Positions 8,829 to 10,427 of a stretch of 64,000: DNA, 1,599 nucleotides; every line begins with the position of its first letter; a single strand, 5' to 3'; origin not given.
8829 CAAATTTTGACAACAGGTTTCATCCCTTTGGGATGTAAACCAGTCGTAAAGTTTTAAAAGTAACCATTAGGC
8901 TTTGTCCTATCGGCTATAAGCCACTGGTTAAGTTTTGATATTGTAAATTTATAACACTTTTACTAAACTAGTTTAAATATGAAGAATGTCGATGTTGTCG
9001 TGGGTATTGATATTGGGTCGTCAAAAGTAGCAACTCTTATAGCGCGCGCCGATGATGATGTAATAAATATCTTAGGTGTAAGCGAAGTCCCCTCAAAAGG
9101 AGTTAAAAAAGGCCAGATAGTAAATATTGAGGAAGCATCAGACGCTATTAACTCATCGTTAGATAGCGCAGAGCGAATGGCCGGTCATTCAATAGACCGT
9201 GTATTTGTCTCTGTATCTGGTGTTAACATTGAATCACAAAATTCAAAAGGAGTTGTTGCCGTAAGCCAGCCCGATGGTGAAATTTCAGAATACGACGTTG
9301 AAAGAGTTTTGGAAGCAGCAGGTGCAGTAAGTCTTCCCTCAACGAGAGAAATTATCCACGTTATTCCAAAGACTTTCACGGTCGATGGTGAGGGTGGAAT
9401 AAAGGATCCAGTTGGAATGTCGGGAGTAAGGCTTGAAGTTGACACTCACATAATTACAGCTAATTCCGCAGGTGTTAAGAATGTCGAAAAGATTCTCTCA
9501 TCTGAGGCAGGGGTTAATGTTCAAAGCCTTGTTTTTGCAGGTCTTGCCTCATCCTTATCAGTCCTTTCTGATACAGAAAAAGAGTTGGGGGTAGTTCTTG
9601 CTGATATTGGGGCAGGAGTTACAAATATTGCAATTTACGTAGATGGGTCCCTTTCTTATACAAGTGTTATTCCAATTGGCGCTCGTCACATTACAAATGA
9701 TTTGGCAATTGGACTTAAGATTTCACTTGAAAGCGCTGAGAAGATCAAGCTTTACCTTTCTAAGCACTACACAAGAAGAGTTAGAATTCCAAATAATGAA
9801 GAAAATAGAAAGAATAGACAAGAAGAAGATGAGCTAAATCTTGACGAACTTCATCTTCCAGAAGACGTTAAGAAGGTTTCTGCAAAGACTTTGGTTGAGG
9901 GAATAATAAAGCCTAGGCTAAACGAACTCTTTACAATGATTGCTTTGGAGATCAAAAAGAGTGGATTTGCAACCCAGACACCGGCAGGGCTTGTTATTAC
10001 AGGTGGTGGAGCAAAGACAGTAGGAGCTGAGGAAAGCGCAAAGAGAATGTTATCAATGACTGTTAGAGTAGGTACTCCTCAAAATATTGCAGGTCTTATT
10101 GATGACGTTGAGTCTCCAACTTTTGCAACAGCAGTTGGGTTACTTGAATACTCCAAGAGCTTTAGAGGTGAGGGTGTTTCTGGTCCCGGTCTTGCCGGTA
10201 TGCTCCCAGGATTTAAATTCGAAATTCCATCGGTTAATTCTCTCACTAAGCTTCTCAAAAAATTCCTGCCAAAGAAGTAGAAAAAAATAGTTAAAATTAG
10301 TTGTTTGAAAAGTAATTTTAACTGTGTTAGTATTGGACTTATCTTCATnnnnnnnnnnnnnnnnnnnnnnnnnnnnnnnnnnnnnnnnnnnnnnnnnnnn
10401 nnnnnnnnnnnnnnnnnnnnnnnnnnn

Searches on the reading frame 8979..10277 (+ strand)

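Call 7: search_protein_families(library=pfam, proteins=[window:8979-10277:+], max_evalue=1)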
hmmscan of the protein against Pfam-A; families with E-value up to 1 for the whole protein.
window:8979-10277:+ (433 aa): 5 families
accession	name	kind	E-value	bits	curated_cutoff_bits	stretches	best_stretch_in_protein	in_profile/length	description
PF14450.12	FtsA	-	1.1e-36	126.5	31.8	2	206-387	1-127/127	Cell division protein FtsA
PF02491.25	SHS2_FTSA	-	5.7e-31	107.1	25.4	1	81-160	1-79/79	SHS2 domain inserted in FTSA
PF11104.14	PilM_2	-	1.2e-09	38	27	2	191-271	168-250/340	Type IV pilus assembly protein PilM;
PF06277.17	EutA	-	5.9e-05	22.6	27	1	175-242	117-182/475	Ethanolamine utilisation protein EutA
PF01869.26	BcrAD_BadFG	-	0.015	15.3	31.5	1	8-90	1-80/271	BadF/BadG/BcrA/BcrD ATPase family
